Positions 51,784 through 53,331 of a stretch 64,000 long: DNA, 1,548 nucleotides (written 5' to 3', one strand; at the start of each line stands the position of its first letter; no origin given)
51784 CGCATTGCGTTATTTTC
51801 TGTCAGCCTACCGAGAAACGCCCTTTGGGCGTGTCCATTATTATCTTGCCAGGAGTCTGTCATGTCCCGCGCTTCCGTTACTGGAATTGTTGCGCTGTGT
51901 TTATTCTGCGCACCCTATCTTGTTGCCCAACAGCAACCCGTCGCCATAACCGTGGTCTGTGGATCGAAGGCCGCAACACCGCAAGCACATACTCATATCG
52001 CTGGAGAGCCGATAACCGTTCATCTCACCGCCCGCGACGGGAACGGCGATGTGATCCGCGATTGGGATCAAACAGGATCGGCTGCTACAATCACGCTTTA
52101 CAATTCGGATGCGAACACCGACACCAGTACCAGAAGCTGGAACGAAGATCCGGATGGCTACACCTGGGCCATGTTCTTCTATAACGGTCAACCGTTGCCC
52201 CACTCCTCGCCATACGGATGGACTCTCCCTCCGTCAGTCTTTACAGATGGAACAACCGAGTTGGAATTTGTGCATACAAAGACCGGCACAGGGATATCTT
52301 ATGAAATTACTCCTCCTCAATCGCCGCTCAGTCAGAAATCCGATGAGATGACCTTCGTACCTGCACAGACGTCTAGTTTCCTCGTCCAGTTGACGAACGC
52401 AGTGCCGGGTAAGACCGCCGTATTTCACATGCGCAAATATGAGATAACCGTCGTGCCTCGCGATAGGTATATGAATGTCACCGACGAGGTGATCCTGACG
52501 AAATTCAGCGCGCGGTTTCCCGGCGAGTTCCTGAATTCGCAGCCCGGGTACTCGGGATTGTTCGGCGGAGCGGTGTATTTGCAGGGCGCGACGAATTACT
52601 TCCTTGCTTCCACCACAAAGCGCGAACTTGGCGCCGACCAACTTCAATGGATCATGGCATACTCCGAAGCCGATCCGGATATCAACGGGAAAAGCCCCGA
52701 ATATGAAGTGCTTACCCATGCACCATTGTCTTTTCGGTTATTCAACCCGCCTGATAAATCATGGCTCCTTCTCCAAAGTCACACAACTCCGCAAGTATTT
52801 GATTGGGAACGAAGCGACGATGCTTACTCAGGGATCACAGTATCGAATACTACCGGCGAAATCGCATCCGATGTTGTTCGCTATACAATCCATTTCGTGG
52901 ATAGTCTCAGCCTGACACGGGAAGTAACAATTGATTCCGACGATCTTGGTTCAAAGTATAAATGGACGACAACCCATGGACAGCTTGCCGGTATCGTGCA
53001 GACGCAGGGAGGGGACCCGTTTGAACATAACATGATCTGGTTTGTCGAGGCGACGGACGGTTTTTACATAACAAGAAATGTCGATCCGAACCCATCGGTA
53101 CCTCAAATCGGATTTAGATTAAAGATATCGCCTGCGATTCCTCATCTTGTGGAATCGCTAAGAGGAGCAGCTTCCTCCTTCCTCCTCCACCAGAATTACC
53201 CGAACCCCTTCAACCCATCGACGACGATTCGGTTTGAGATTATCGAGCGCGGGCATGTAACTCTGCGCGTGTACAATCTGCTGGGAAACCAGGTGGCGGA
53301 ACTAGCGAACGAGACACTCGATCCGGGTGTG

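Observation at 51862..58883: Five-gene tandem array of paralogous T9SS cargo proteins alternating long (~510-524 aa) and short (~400 aa) forms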

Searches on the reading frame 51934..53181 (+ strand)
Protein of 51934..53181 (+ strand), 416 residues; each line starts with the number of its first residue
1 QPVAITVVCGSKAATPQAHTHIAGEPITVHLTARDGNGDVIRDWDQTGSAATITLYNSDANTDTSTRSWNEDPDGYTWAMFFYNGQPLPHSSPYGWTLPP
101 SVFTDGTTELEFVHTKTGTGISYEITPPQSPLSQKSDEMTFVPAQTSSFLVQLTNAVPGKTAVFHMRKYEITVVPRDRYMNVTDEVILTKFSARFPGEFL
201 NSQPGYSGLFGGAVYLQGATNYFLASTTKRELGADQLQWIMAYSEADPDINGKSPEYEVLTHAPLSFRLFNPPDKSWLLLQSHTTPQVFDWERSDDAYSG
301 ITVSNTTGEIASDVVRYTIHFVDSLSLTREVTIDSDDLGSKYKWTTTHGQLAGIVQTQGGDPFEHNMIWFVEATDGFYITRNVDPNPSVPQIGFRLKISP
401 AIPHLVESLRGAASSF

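Call 7: find_homologous_proteins(query=window:51934-53181:+, max_evalue=0.001)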
Query window:51934-53181:+ (416 aa): 47 proteins with E <= 0.001 among 4374 candidates.
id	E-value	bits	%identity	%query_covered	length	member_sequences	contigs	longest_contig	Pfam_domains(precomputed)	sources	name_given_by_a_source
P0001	2.8e-282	954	100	100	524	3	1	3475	PF18962.8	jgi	-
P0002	9.6e-114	399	49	97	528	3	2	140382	PF18962.8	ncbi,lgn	-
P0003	1.8e-109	384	47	100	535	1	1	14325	PF18962.8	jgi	jgi:hypothetical protein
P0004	9.7e-108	379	47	92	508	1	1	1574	PF18962.8,PF13860.13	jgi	jgi:hypothetical protein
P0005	6.8e-104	366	48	91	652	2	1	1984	PF13860.13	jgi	jgi:hypothetical protein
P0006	5.0e-98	347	45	88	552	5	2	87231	PF18962.8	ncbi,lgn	-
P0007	2.8e-96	341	47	91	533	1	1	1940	PF18962.8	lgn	-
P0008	9.5e-96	339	44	89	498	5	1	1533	PF18962.8,PF13860.13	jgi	jgi:hypothetical protein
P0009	2.8e-95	338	44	91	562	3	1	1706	PF18962.8,PF13860.13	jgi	jgi:hypothetical protein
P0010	4.1e-95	337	46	88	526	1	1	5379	PF18962.8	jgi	jgi:Secretion system C-terminal sorting domain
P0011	2.3e-93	331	45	90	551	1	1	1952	PF18962.8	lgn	-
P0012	3.7e-93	331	45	87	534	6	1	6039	PF18962.8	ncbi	-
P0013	1.6e-90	322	44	91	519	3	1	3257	PF18962.8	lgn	-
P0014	3.7e-90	321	44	92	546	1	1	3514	PF18962.8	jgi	jgi:hypothetical protein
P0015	5.4e-90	320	45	92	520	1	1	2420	PF18962.8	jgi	jgi:hypothetical protein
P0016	9.5e-90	320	42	96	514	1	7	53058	PF18962.8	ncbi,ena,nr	ncbi:MAG: hypothetical protein CL946_07510 [Ectothiorhodospiraceae bacterium]|nr:hypothetical protei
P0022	2.6e-88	315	44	88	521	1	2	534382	PF18962.8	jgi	jgi:hypothetical protein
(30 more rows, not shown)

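Call 8: search_solved_structures(query=window:51934-53181:+, max_evalue=10)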
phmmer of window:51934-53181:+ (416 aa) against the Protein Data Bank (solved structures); distinct sequences matched with E-value up to 10: 0.

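Call 9: find_encoding_contigs(protein=P0002, flank=10000, max_places=2)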
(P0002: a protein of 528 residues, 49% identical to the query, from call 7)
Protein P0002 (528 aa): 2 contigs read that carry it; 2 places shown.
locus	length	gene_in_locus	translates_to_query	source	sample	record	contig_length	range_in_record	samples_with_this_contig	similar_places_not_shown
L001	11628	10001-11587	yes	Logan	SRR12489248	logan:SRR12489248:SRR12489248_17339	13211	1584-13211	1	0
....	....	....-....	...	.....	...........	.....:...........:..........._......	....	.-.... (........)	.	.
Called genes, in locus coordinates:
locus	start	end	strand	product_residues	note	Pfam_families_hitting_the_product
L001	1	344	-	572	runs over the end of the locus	PF00916:Sulfate_transp, PF01740:STAS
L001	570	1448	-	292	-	PF19459:DUF5996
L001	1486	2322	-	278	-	-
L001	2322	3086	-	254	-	-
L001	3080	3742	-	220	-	PF02527:GidB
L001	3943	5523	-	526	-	PF26549:Tricorn_N (faint), PF07676:PD40 (weak), PF00691:OmpA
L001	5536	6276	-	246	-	-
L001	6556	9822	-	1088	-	PF17517:IgGFc_binding, PF18962:Por_Secre_tail (weak)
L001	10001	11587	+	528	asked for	PF18962:Por_Secre_tail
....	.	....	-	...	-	?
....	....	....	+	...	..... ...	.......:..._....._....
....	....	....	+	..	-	?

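Call 10: find_encoding_contigs(protein=P0022, flank=10000, max_places=2)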
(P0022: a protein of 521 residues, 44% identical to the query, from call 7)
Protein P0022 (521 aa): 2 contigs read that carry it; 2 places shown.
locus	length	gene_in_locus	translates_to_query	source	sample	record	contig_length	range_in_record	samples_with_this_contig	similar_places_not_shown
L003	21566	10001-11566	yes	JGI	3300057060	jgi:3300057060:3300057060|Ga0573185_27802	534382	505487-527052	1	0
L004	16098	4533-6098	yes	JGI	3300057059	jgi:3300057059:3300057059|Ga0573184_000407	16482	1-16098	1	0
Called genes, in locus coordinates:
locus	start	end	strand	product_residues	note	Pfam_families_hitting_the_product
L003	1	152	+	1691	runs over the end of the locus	PF00092:VWA, PF23381:Beta-prop_IFT122_1st, PF23414:Beta-prop_EML_2, PF24780:WD40_MABP1-WDR62_1st, PF24805:EIF3I, PF24807:WD40_CDC20-Fz, PF24814:WD40_Prp19, PF24817:WD40_WDHD1_1st, +49 more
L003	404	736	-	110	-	PF05635:23S_rRNA_IVP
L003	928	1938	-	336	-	-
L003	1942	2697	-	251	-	-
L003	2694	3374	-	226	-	PF02527:GidB, PF13847:Methyltransf_31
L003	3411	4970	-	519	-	PF07676:PD40, PF00691:OmpA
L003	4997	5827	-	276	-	-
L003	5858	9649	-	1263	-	PF17517:IgGFc_binding, PF13385:Laminin_G_3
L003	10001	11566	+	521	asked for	PF18962:Por_Secre_tail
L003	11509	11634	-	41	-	-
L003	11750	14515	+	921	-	PF18962:Por_Secre_tail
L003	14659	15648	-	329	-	PF01515:PTA_PTB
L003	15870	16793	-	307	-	-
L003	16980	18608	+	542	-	PF01676:Metalloenzyme, PF06415:iPGM_N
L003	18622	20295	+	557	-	PF05833:NFACT_N, PF05670:NFACT-R_1, PF18297:NFACT-R_2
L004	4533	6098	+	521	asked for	PF18962:Por_Secre_tail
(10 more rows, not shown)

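Call 11: find_encoding_contigs(protein=P0016, flank=10000, max_places=2)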
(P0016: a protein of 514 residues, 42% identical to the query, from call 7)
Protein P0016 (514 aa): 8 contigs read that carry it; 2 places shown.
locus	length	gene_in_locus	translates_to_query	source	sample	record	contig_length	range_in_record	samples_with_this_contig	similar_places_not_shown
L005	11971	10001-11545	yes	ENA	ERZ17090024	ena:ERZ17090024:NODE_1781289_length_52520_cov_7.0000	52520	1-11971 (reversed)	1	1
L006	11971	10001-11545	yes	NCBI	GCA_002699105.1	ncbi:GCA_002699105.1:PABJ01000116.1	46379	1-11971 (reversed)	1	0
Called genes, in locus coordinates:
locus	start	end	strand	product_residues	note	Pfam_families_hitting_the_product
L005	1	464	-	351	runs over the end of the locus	PF19580:Exo_endo_phos_3 (faint), PF03372:Exo_endo_phos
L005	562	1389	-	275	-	PF19459:DUF5996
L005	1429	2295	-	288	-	-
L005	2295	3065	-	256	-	-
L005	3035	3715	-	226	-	PF02527:GidB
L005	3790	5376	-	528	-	PF26549:Tricorn_N (faint), PF07676:PD40, PF00691:OmpA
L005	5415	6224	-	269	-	PF13568:OMP_b-brl_2 (faint)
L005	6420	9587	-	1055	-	PF17517:IgGFc_binding, PF18962:Por_Secre_tail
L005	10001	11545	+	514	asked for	PF18962:Por_Secre_tail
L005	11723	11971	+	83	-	?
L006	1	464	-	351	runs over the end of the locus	PF19580:Exo_endo_phos_3 (faint), PF03372:Exo_endo_phos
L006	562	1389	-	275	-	PF19459:DUF5996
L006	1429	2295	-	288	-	-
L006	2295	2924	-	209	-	-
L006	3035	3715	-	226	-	PF02527:GidB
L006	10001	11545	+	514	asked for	PF18962:Por_Secre_tail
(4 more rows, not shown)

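Call 20: find_encoding_contigs(protein=P0003, flank=10000, max_places=2)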
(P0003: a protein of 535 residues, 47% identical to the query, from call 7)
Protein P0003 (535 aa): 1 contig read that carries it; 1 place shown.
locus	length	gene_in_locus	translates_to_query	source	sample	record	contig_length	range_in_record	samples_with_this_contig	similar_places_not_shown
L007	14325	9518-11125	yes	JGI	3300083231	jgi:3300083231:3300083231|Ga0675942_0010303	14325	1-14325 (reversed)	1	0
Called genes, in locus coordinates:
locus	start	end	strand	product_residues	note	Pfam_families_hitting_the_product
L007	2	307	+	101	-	?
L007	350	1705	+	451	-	PF00144:Beta-lactamase, PF11954:DUF3471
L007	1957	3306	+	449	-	PF00144:Beta-lactamase, PF11954:DUF3471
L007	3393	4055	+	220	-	PF04326:SLFN_AlbA_2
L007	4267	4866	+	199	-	PF00265:TK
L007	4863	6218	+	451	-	PF01773:Nucleos_tra2_N, PF07670:Gate, PF07662:Nucleos_tra2_C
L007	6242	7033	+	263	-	PF01048:PNP_UDP_1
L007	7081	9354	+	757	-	-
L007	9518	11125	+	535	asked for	PF18962:Por_Secre_tail (weak)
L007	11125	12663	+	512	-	PF18962:Por_Secre_tail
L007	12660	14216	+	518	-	-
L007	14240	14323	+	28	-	?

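Call 21: find_encoding_contigs(protein=P0001, flank=10000, max_places=3)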
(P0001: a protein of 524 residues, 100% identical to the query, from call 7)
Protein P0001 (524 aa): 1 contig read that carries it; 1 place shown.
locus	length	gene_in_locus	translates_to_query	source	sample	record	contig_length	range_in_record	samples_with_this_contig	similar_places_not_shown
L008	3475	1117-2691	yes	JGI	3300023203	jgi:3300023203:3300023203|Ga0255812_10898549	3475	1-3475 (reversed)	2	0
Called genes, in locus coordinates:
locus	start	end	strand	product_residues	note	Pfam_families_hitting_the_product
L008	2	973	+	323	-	?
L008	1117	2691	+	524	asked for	PF18962:Por_Secre_tail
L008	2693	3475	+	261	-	?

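Call 37: find_related_loci(query=A3, collection=genome_contigs, flank=10000)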
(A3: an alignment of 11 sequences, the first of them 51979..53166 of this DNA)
Query A3 (396 aa) in genome_contigs; peptide patterns used: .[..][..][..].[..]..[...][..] (x = any residue, [..] = any of these).
34 stretches matched a pattern; 33 encode a relative of the query (tblastn E <= 1e-3); 33 distinct loci.
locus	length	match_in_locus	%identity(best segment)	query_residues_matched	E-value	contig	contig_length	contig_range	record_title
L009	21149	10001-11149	44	6-383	2e-103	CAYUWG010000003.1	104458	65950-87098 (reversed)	MAG TPA_asm: uncultured Chromatiales bacterium isolate SRP093185_co1_160 genome assembly, contig: NODE_42_length_104458_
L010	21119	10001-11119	45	6-371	2e-103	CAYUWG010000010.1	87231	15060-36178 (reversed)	MAG TPA_asm: uncultured Chromatiales bacterium isolate SRP093185_co1_160 genome assembly, contig: NODE_78_length_87231_c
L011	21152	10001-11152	46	6-381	4e-102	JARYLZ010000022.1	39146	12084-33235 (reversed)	MAG: Bacteroidota bacterium isolate A05DMB-I-19 NODE_22_length_39146_cov_4.376411, whole genome shotgun sequence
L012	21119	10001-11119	46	7-371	4e-100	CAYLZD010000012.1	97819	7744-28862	MAG TPA_asm: uncultured Chromatiales bacterium isolate binchicken_co22_119 genome assembly, contig: NODE_214_length_9781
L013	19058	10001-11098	45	5-367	3e-99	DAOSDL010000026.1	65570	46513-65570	MAG TPA_asm: Bacteroidota bacterium isolate AMR_MDS_1832 NODE_288_length_65570_cov_10.030375, whole genome shotgun seque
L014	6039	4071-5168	45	5-367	2e-98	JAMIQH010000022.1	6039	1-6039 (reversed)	MAG: Bacteroidota bacterium isolate RA_AS_metabat.63 k201_248277, whole genome shotgun sequence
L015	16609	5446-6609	44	7-384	4e-98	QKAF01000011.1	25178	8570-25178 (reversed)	MAG: Bacteroidetes bacterium isolate SZUA-365 scaffold_4544, whole genome shotgun sequence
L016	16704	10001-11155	44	6-383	2e-97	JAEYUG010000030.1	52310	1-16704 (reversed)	MAG: Bacteroidetes bacterium isolate OH_CBlB_161 k127_176910, whole genome shotgun sequence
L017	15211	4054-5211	45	7-383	2e-97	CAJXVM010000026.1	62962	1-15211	MAG TPA_asm: uncultured Ignavibacteria bacterium isolate SRR6201696_bin.5_MetaBAT_v2.12.1_MAG genome assembly, contig: N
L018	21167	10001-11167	44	7-384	6e-96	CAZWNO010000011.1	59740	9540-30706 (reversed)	MAG TPA_asm: uncultured Chromatiales bacterium isolate SRP192927_co6_91 genome assembly, contig: NODE_625_length_59740_c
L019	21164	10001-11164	43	7-384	4e-96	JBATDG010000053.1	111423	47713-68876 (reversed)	MAG: Bacteroidota bacterium isolate MFD10475_ilm_asm_bin42 k127_97027, whole genome shotgun sequence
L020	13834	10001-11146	44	6-383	4e-96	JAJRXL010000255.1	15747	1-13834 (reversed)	MAG: Bacteroidetes bacterium isolate Dive96_bin3.154 k141_1898543, whole genome shotgun sequence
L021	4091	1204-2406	42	3-396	1e-96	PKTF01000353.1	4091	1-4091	MAG: Ignavibacteria bacterium isolate BM516 sc_11080, whole genome shotgun sequence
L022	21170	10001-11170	44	7-384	7e-96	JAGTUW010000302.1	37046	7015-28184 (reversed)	MAG: Bacteroidetes bacterium isolate SH-MAG12 SH-MAG12_contig_000302, whole genome shotgun sequence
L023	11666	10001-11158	43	7-384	1e-95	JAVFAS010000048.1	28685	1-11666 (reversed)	MAG: Bacteroidota bacterium isolate BF4_97 NODE_4755_length_28685_cov_9.138280_Biofilm4, whole genome shotgun sequence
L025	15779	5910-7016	44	6-372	2e-93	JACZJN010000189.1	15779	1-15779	MAG: Bacteroidetes bacterium isolate MAG20 bacteria_1_contig_1351937, whole genome shotgun sequence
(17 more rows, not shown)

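Call 41: search_protein_families(library=pfam, proteins=[L009:2318-11464:+, L025:7336-10200:+], max_evalue=0.01)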
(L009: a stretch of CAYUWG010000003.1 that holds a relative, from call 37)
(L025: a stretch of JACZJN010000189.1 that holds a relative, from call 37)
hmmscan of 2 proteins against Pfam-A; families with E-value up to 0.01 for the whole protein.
L009:2318-11464:+ (3049 aa): 2 families
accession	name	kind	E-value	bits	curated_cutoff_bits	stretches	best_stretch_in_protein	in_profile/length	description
PF13860.13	FlgD_ig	-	1e-10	41.9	27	1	2980-3036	18-75/79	FlgD Ig-like domain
PF18962.6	Por_Secre_tail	-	6.4e-05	23.6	27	1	2966-3045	2-73/75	Secretion system C-terminal sorting domain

L025:7336-10200:+ (955 aa): 2 families
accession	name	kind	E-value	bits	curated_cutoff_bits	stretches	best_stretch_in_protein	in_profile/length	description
PF18962.6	Por_Secre_tail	-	1.5e-10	41.6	27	1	877-951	2-73/75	Secretion system C-terminal sorting domain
PF14292.12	SusE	-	0.00022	21.8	25.2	0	720-814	13-90/106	SusE outer membrane protein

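Call 45: search_solved_structures(query=A3, max_evalue=10)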
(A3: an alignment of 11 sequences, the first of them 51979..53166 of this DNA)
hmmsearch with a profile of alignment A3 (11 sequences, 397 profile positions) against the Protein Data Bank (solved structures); distinct sequences matched with E-value up to 10: 3.
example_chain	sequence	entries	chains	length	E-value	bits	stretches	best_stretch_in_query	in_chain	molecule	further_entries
7wzo_B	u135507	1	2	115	0.43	12.4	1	259-312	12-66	nsp3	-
7ti9_A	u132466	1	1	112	0.44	12.4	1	259-312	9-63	Papain-like protease nsp3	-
7kag_A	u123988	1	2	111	0.44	12.4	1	259-312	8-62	Non-structural protein 3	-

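Call 80: find_related_loci(query=A3, collection=metagenome_contigs, flank=10000)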
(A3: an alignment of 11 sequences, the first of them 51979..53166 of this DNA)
Query A3 (396 aa) in metagenome_contigs; peptide patterns used: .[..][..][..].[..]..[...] (x = any residue, [..] = any of these).
60 stretches matched a pattern; 9 encode a relative of the query (tblastn E <= 1e-3); 9 distinct loci.
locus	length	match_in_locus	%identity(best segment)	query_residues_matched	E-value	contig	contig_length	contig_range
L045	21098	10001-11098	45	5-367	5e-100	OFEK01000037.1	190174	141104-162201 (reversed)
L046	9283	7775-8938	44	7-384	3e-98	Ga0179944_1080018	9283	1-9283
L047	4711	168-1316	45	6-384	8e-98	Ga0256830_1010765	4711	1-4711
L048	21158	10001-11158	45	7-383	6e-97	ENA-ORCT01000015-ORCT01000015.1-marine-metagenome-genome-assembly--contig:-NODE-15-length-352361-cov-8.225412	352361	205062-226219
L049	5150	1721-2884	44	7-384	2e-96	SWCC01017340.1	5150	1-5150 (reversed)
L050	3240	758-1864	44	6-372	3e-96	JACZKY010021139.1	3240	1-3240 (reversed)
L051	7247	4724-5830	42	6-372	2e-91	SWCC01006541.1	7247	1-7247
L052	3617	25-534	38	220-384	1e-30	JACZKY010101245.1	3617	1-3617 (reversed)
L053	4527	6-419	38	252-384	2e-21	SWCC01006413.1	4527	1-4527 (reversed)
